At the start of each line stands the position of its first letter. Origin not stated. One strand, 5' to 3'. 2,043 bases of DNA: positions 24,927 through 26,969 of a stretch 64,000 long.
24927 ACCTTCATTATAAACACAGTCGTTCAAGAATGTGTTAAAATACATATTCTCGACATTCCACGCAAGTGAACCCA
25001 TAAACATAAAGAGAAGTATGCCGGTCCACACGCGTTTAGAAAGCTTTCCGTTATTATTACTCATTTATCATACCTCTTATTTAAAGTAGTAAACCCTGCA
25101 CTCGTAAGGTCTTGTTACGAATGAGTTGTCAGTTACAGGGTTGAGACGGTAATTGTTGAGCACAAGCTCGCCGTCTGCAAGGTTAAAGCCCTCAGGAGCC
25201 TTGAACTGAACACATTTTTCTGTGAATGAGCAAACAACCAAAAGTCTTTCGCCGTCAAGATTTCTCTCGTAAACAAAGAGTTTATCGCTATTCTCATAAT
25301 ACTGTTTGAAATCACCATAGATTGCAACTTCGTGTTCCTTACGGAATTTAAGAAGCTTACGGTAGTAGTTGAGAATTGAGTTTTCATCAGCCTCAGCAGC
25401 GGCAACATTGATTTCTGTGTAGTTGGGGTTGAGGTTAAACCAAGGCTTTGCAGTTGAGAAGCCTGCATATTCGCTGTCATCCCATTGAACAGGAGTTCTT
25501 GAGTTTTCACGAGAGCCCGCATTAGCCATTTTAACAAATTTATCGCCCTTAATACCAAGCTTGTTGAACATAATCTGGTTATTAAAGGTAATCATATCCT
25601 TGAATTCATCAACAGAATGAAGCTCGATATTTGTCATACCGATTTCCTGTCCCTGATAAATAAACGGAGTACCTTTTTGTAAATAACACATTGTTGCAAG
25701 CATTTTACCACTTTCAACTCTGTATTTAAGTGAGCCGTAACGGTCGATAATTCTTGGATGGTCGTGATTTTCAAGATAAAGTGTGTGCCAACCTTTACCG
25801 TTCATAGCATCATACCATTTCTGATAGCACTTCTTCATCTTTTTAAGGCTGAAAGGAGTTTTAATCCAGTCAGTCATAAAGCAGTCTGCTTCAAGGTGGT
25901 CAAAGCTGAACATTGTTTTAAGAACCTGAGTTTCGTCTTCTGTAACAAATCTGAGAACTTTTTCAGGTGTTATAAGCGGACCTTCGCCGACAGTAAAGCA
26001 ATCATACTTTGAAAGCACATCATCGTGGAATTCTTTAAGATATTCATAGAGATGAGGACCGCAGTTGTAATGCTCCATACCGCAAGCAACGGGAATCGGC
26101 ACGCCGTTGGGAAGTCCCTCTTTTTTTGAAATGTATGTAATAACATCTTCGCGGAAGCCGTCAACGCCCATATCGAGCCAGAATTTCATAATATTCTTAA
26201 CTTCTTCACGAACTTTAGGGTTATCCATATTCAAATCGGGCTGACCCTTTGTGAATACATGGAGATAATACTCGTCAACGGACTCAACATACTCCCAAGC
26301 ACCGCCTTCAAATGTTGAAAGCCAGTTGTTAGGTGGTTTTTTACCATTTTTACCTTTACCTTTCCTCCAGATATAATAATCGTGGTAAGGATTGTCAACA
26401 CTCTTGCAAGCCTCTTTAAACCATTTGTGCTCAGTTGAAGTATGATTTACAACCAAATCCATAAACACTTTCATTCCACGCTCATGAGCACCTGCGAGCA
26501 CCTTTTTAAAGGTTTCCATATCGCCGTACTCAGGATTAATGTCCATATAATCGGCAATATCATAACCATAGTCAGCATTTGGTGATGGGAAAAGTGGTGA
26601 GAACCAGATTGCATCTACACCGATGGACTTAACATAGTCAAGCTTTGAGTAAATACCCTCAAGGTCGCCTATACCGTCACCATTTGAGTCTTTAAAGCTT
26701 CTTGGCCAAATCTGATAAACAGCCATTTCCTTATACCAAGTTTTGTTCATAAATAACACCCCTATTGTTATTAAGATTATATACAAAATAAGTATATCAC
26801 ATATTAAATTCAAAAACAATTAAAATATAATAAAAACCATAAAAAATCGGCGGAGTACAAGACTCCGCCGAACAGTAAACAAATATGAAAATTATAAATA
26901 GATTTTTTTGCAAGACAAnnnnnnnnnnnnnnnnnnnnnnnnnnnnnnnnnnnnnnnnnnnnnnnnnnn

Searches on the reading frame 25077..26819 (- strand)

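Call 80: search_protein_families(library=pfam, proteins=[window:25077-26819:-], max_evalue=0.00001)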
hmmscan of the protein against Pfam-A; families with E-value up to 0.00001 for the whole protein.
window:25077-26819:- (580 aa): 2 families
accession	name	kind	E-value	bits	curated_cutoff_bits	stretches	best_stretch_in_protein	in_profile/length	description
PF00128.31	Alpha-amylase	-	6.6e-149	497.4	22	1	36-502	1-446/446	Alpha amylase, catalytic domain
PF16657.11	Malt_amylase_C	-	8e-06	26.3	27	0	502-574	1-73/75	Maltogenic Amylase, C-terminal domain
